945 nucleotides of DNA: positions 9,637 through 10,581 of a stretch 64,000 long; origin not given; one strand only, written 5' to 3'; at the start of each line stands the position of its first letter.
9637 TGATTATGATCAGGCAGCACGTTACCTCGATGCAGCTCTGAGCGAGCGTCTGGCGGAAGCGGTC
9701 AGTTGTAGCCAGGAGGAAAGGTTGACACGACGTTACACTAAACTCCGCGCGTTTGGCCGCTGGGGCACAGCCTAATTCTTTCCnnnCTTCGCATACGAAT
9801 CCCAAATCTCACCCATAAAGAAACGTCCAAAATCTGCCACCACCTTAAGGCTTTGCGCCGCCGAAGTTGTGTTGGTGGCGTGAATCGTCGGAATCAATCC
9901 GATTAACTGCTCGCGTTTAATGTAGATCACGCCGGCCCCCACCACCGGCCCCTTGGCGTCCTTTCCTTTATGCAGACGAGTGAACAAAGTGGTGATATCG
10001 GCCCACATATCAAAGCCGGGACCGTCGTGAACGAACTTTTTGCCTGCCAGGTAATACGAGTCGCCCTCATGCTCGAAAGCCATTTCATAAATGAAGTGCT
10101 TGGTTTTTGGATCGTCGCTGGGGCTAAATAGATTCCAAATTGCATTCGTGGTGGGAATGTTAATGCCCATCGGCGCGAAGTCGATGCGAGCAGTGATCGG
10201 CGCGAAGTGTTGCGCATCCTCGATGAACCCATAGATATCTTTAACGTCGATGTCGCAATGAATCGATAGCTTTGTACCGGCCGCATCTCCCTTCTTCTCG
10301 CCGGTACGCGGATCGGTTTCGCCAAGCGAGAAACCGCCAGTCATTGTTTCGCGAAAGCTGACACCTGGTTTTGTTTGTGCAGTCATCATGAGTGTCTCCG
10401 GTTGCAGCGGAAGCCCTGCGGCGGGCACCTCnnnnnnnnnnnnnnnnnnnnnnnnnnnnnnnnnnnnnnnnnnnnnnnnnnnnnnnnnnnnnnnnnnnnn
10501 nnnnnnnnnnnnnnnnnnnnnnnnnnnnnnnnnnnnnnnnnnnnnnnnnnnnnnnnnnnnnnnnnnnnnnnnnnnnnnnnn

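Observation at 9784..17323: Unassigned four-gene cluster: GMC oxidase, membrane metallophosphoesterase, Cys-type alpha/beta hydrolase, chimeric protein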

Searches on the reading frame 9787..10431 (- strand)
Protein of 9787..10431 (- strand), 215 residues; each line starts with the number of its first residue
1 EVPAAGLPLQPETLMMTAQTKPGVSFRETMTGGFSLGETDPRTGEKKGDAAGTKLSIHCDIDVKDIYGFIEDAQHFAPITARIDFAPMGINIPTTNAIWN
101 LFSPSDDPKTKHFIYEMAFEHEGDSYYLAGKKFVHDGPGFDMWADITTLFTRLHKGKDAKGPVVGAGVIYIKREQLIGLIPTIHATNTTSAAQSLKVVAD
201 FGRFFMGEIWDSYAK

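Call 39: predict_structure(alignment_id=A2)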
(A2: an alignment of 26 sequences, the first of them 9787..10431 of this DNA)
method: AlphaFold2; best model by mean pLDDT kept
length: 215 residues; sequences in the alignment: 26
mean_pLDDT: 89.5   pTM: 0.82
mean pLDDT of the five models: 89.5, 89.1, 88.2, 87.8, 86.1
residues with pLDDT >= 90: 148; 70-90: 42; 50-70: 22; < 50: 3
segments of 3 or more residues with pLDDT < 50: 1-3
pLDDT, mean of each block of 10 residues (from residue 1): 54 62 96 98 98 98 93 91 98 96 90 96 98 81 87 98 98 87 95 95 85 66
secondary structure, 60 per line:
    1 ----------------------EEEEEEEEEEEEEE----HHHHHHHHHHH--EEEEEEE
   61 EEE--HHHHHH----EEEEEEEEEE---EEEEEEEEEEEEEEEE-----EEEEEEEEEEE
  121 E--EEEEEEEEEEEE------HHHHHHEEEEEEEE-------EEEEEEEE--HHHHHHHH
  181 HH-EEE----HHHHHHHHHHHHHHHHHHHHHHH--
elements in order: E23-36 H41-51 E54-63 H66-71 E76-85 E89-104 E110-121 E124-135 H142-147 E148-155 E163-170 H173-182 E184-186 H191-213
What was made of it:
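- On Lipocalin / calycin barrels (the shared module): Confident model (pLDDT 89.5, call 39).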

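Call 41: fold_search(model_id=the predicted structure, library=pdb)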
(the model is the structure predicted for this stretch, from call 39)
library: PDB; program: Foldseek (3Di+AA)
matches with E <= 10: 587; with E <= 0.001: 0
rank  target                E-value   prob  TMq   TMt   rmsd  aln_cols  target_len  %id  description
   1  2wwp_A                2.7e-02  0.38  0.19  0.24  12.7       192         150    9  Crystal structure of the human lipocalin-type prostaglandin D synthase (released 2010-01-12)
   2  4ory_G                4.0e-02  0.28  0.17  0.21  20.8       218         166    9  Three-dimensional structure of the C65A-K59A double mutant of Human lipocalin-type Prostaglandin D Synthase holo, seco (released 2014-08-06)
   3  4imn                  5.9e-02  0.30  0.19  0.26  15.5       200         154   10  Crystal structure of wild type human Lipocalin PGDS bound with PEG MME 2000 (released 2013-03-20)
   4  2asn                  6.2e-02  0.18  0.16  0.18  19.8       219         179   11  Crystal structure of D1A mutant of nitrophorin 2 complexed with imidazole (released 2006-08-01)
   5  1u17_A                6.2e-02  0.18  0.17  0.20  13.8       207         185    6  1.7 A Crystal structure of H60C mutant of Nitrophorin I. Heme complexed with two molecules imidazole (released 2005-07-26)
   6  4ory_F                7.3e-02  0.18  0.16  0.19  20.9       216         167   11  Three-dimensional structure of the C65A-K59A double mutant of Human lipocalin-type Prostaglandin D Synthase holo, seco (released 2014-08-06)
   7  2fr2                  8.6e-02  0.28  0.24  0.29  15.7       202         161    7  Crystal Structure of Rv2717c from M. tuberculosis (released 2006-01-31)
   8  4orw_A                8.6e-02  0.20  0.17  0.22  18.6       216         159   11  Three-dimensional structure of the C65A-K59A double mutant of Human lipocalin-type Prostaglandin D Synthase apo-form (released 2014-08-06)
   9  2wwp_B                9.6e-02  0.21  0.19  0.24  12.7       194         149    9  Crystal structure of the human lipocalin-type prostaglandin D synthase (released 2010-01-12)
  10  4os3_A                1.0e-01  0.21  0.18  0.22  12.7       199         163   10  Three-dimensional structure of the C65A-W112F double mutant of Human lipocalin-type Prostaglandin D Synthase apo-form (released 2014-08-06)
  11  4oru_A                1.0e-01  0.16  0.16  0.21  14.7       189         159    9  Three-dimensional structure of the C65A mutant of Human lipocalin-type Prostaglandin D Synthase holo-form second space (released 2014-08-06)
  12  4os0_A                1.1e-01  0.16  0.18  0.23  13.6       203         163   10  Three-dimensional structure of the C65A-W54F double mutant of Human lipocalin-type Prostaglandin D Synthase apo-form (released 2014-08-06)
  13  4os8_A                1.2e-01  0.18  0.18  0.23  13.8       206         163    9  Three-dimensional structure of the C65A-W54F-W112F triple mutant of Human lipocalin-type Prostaglandin D Synthase apo- (released 2014-08-06)
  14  1np4                  1.2e-01  0.18  0.21  0.23  11.9       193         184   10  CRYSTAL STRUCTURE OF NITROPHORIN 4 FROM RHODNIUS PROLIXUS (released 1998-08-05)
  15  4ory_C                1.2e-01  0.16  0.17  0.21  15.6       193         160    9  Three-dimensional structure of the C65A-K59A double mutant of Human lipocalin-type Prostaglandin D Synthase holo, seco (released 2014-08-06)
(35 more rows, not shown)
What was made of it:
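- On Lipocalin / calycin barrels (the shared module): Best Foldseek E is 0.027 with TM 0.19-0.26, and the top hits are L-PGDS, nitrophorins and nitrobindin (call 41).
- ADC-superfamily members such as MppR act in biosynthesis; MppR appears among the weak fold hits (call 41).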

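Call 76: search_protein_families(library=pfam, alignment_id=A2, max_evalue=1)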
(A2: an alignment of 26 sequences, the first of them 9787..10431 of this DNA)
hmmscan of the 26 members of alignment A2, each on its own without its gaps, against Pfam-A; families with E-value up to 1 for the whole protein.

A. member 1, window:9787-10431:- (215 aa): 0 families

B. families by the number of members that match (of 26 scanned): 8 families
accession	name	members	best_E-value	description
PF23616.1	Ig_GEX2_N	1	0.032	GEX2 N-terminal Ig-like domain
PF25766.1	TPR_RPAP1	1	0.037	RNA polymerase II-associated protein 1, TPR repeats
PF23712.1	Mkg_C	1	0.044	Monkey King C-terminal KA1 domain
PF18682.6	PilA4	1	0.068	Pilin A4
PF09220.15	LA-virus_coat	1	0.079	L-A virus, major coat protein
PF05347.21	Complex1_LYR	1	0.11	Complex 1 protein (LYR family)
PF09590.15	Env-gp36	1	0.16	Lentivirus surface glycoprotein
PF23926.2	LtfC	1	0.24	LtfC-like, beta-sandwich domain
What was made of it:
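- On Lipocalin / calycin barrels (the shared module): No Pfam family (call 76).
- Tried and rejected: A Pfam scan of 26 barrels found no family (call 76).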

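Call 82: search_protein_representatives(alignment_id=A2)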
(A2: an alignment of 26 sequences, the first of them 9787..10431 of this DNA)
Query: 26 sequences, 219 profile positions. Proteins with E-value up to 0.001 (for the whole library): 2583; up to 1e-10: 1846; up to 1e-30: 629. The best 150 are listed.
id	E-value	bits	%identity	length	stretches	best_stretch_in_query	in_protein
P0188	5.2e-136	467.4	-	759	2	18-215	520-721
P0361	9.0e-83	293.3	-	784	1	2-217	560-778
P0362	1.8e-77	276.0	-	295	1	3-215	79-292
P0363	3.2e-75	268.6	-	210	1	19-217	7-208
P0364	1.2e-73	263.5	-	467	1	10-217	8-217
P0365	3.8e-73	261.9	-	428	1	2-215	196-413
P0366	4.6e-73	261.6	-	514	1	15-214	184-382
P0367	1.3e-72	260.1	-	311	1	7-215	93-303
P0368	2.2e-72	259.4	-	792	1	19-218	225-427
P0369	2.5e-72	259.2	-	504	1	6-215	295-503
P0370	3.1e-71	255.6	-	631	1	2-215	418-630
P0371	4.4e-71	255.1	-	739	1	16-214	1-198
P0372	4.6e-71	255.0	-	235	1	3-217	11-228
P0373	2.6e-70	252.6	-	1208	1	2-215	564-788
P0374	3.4e-70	252.2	-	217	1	11-217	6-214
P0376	5.5e-70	251.5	-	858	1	19-216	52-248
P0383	3.4e-67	242.4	-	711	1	15-215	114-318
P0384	4.5e-67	242.0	-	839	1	11-215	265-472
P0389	3.3e-66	239.2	-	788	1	2-217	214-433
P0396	2.1e-64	233.3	-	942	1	18-215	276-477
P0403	1.0e-62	227.8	-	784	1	15-216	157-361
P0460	2.1e-55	203.8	-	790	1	17-217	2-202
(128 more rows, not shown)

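Call 83: search_protein_families(library=pfam, proteins=[P0368, P0389, P0403, P0396, P0384, P0376, P0371, P0460, P0383, P0366], max_evalue=0.001)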
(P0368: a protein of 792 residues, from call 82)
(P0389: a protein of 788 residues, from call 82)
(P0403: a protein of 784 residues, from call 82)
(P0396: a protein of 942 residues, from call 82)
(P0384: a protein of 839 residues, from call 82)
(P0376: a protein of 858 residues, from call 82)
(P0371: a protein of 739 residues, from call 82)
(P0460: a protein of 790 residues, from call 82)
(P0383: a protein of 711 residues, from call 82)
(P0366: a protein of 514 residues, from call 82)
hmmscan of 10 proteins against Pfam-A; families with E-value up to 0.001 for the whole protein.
P0368 (792 aa): 1 family
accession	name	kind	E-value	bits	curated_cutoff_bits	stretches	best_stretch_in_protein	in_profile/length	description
PF00561.26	Abhydrolase_1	-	4.4e-05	23.7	25.8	1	475-577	2-95/245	alpha/beta hydrolase fold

P0389 (788 aa): 2 families
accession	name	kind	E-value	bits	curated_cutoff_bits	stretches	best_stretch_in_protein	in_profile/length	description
PF05199.19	GMC_oxred_C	-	2.5e-15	57.7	24.6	1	129-201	73-139/139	GMC oxidoreductase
PF00561.26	Abhydrolase_1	-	8.1e-06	26.1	25.8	1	481-573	2-85/245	alpha/beta hydrolase fold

P0403 (784 aa): 1 family
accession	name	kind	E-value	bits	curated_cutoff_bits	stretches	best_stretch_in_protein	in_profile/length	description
PF05199.19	GMC_oxred_C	-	3.8e-10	40.9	24.6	1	42-133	41-139/139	GMC oxidoreductase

P0396 (942 aa): 2 families
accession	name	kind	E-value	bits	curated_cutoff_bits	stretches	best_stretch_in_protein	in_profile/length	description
PF01266.30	DAO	-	8e-11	42.5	27.9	1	101-177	147-213/353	FAD dependent oxidoreductase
PF13450.12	NAD_binding_8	-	3.3e-06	27.7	21.9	1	19-57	1-39/68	NAD(P)-binding Rossmann-like domain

P0384 (839 aa): 2 families
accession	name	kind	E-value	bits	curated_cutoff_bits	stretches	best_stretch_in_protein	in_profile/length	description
PF05199.19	GMC_oxred_C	-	1.2e-11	45.8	24.6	1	165-237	73-139/139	GMC oxidoreductase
PF00561.26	Abhydrolase_1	-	3.1e-08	34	25.8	1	522-813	2-244/245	alpha/beta hydrolase fold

P0376 (858 aa): 0 families

P0371 (739 aa): 7 families
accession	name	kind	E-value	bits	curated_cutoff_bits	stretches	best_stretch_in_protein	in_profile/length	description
PF05199.19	GMC_oxred_C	-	2.3e-18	67.5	24.6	1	613-730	3-139/139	GMC oxidoreductase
PF00732.25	GMC_oxred_N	-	1.5e-08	35.2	23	1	408-498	110-199/218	GMC oxidoreductase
PF01266.30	DAO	-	1.4e-06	28.5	27.9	1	220-251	1-32/353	FAD dependent oxidoreductase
PF13450.12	NAD_binding_8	-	2.7e-06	28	21.9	1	223-252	1-30/68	NAD(P)-binding Rossmann-like domain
PF00890.30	FAD_binding_2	-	3e-05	23.8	20.4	1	220-251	1-32/414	FAD binding domain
PF07992.20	Pyr_redox_2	-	6.9e-05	22.8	26.1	1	219-252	1-34/291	Pyridine nucleotide-disulphide oxidoreductase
PF01494.25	FAD_binding_3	-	0.00032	20.5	22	1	218-252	1-35/349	FAD binding domain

P0460 (790 aa): 3 families
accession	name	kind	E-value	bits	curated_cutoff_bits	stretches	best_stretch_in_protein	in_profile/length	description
PF00732.25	GMC_oxred_N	-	1.1e-13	51.9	23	1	306-515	14-202/218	GMC oxidoreductase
PF05199.19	GMC_oxred_C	-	1.2e-11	45.7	24.6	1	654-773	30-138/139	GMC oxidoreductase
PF07992.20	Pyr_redox_2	-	6e-05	23.1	26.1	0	242-282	2-39/291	Pyridine nucleotide-disulphide oxidoreductase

P0383 (711 aa): 0 families

P0366 (514 aa): 3 families
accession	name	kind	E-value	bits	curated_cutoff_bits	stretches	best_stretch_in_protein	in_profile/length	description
PF20551.3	DUF6765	-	1.7e-13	51.3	26.6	1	1-30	133-162/325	Family of unknown function (DUF6765)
PF00890.30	FAD_binding_2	-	0.00028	20.7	20.4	1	402-428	1-27/414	FAD binding domain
PF07992.20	Pyr_redox_2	-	0.00073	19.5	26.1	0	401-438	1-39/291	Pyridine nucleotide-disulphide oxidoreductase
